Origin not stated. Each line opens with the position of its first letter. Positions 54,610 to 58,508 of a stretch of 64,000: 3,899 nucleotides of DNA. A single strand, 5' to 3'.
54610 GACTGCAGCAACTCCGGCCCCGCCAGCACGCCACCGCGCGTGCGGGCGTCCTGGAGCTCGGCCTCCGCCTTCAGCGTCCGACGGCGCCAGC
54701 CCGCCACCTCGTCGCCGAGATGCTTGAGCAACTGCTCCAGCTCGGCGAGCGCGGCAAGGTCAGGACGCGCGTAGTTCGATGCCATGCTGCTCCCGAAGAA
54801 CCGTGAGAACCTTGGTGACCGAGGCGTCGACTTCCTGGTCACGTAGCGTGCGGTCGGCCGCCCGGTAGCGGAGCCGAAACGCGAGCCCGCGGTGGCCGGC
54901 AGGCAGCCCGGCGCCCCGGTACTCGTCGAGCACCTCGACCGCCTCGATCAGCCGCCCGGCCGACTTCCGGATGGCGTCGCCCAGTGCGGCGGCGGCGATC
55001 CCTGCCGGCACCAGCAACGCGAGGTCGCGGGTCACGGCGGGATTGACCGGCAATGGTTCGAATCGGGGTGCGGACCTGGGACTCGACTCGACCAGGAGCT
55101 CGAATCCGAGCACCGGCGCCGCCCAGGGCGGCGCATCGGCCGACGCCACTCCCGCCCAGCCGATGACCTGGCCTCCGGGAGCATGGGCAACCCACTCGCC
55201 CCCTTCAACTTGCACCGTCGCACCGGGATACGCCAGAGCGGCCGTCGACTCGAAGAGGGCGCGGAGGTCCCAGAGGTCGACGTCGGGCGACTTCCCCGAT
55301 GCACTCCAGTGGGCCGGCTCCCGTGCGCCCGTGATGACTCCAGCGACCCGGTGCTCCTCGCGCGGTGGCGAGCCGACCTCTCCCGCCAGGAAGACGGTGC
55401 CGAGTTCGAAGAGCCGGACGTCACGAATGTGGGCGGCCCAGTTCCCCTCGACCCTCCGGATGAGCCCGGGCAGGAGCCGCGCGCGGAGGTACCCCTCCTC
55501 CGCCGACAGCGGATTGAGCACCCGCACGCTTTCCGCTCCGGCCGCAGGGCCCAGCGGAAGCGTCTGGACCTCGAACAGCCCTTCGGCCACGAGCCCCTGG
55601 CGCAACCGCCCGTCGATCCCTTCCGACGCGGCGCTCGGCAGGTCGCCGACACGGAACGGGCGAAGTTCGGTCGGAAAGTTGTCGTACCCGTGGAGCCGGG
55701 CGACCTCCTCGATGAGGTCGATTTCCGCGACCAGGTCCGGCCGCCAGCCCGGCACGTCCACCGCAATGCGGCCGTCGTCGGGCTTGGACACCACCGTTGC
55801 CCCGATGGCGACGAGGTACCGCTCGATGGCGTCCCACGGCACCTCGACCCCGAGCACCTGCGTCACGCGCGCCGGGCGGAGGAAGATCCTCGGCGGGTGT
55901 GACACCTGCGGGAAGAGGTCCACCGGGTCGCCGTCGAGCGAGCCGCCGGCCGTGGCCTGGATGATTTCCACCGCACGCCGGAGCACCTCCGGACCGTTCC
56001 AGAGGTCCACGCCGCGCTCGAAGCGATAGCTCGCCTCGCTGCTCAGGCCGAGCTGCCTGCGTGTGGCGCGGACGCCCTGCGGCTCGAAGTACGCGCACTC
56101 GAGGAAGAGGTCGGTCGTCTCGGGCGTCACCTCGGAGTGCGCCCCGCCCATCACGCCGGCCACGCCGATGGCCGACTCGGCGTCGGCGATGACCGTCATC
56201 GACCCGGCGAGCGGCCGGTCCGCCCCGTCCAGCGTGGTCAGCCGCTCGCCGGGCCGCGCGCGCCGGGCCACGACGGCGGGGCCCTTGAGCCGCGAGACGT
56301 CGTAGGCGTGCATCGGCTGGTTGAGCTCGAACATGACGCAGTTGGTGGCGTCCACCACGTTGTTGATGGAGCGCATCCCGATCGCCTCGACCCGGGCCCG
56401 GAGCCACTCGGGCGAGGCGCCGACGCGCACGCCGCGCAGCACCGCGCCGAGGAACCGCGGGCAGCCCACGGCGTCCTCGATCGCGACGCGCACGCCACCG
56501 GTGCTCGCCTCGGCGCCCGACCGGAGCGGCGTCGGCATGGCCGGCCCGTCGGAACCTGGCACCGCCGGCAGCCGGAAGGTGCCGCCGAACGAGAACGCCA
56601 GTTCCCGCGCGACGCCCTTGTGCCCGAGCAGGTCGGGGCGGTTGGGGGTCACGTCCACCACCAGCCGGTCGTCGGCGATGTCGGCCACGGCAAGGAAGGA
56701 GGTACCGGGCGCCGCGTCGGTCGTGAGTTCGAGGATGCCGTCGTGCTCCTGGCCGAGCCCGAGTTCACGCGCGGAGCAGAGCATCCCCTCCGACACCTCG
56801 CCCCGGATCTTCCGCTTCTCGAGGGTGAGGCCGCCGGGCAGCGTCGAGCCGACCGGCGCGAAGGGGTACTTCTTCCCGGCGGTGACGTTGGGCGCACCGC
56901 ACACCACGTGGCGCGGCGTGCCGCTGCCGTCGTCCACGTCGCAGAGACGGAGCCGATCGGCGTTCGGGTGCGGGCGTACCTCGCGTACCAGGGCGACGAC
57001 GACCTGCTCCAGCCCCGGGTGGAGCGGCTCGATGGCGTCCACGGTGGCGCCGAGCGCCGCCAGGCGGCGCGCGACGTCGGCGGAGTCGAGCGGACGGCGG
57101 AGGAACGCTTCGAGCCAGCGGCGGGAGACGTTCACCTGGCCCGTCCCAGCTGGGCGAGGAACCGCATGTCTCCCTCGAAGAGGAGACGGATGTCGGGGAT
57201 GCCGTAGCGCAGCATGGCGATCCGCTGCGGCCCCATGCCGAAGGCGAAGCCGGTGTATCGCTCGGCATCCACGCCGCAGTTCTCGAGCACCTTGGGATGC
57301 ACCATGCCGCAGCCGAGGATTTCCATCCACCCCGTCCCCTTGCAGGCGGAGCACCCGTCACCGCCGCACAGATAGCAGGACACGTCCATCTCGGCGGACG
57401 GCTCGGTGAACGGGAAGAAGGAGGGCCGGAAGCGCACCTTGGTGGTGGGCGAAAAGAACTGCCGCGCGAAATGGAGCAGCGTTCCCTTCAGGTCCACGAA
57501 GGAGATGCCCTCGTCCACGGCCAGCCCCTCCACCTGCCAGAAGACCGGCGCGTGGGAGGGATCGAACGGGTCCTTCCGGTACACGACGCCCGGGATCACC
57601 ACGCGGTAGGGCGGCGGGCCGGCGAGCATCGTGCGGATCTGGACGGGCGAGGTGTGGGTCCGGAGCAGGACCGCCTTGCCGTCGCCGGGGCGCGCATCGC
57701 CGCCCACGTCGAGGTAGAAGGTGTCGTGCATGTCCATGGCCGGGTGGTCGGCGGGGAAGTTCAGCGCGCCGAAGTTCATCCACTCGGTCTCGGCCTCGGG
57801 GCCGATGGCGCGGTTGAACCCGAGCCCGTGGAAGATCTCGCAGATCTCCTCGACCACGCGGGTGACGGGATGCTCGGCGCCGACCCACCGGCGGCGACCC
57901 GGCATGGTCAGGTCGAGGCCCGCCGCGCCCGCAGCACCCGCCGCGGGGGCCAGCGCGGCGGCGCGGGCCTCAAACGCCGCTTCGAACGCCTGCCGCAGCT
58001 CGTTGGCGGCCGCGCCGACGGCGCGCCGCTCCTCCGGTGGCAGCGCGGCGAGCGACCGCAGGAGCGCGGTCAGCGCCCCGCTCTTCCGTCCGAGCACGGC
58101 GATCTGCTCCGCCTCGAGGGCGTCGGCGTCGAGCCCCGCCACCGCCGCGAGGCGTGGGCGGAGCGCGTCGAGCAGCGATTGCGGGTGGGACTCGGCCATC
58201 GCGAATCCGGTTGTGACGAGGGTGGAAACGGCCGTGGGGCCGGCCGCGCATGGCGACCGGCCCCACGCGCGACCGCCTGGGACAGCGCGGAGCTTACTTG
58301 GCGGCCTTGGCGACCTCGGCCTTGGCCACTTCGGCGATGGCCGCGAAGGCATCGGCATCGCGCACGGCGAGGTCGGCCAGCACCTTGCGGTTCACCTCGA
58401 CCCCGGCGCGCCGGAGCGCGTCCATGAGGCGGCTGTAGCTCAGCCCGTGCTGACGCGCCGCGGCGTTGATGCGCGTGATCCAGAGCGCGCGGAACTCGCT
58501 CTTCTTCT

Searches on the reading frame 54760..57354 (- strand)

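Call 60: search_protein_families(library=pfam, proteins=[window:54760-57354:-], max_evalue=0.0001)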
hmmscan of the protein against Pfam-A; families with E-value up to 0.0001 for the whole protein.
window:54760-57354:- (864 aa): 5 families
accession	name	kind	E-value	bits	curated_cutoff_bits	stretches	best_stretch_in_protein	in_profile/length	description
PF03483.22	B3_4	-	2.7e-62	209.9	29.3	1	298-470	2-174/174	B3/4 domain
PF03147.19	FDX-ACB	-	3.4e-24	85.5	31.1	1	771-862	3-94/94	Ferredoxin-fold anticodon binding domain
PF17759.6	tRNA_synthFbeta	-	5.2e-21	75.5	22.4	1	583-721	24-169/214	Phenylalanyl tRNA synthetase beta chain CLM domain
PF01588.26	tRNA_bind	-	6.3e-21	74.7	27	1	118-218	1-95/96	Putative tRNA binding domain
PF03484.21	B5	-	1.2e-19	70.6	28.6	1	490-557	1-67/67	tRNA synthetase B5 domain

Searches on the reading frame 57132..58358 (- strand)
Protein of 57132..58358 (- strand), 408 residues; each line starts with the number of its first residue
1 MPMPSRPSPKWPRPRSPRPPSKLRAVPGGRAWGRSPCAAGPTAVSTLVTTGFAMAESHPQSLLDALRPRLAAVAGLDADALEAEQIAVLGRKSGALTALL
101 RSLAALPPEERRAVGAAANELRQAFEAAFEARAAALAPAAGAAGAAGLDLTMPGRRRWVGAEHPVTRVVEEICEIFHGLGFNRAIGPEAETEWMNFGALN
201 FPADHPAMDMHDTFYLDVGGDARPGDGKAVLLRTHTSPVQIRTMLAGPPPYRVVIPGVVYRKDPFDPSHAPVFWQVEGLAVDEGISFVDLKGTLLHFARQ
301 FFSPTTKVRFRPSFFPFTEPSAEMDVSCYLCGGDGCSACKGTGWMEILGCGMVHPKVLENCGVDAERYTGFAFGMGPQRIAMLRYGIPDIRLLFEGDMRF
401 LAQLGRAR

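Call 60: search_protein_families(library=pfam, proteins=[window:57132-58358:-], max_evalue=0.0001)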
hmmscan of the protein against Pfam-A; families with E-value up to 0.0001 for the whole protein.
window:57132-58358:- (408 aa): 2 families
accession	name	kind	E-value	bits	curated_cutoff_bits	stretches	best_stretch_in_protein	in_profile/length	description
PF01409.25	tRNA-synt_2d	-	5e-92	308.3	19.8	1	148-403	2-245/246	tRNA synthetases class II core domain (F)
PF02912.23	Phe_tRNA-synt_N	-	2.4e-17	63.1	22.3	1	77-140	2-64/69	Aminoacyl tRNA synthetase class II, N-terminal domain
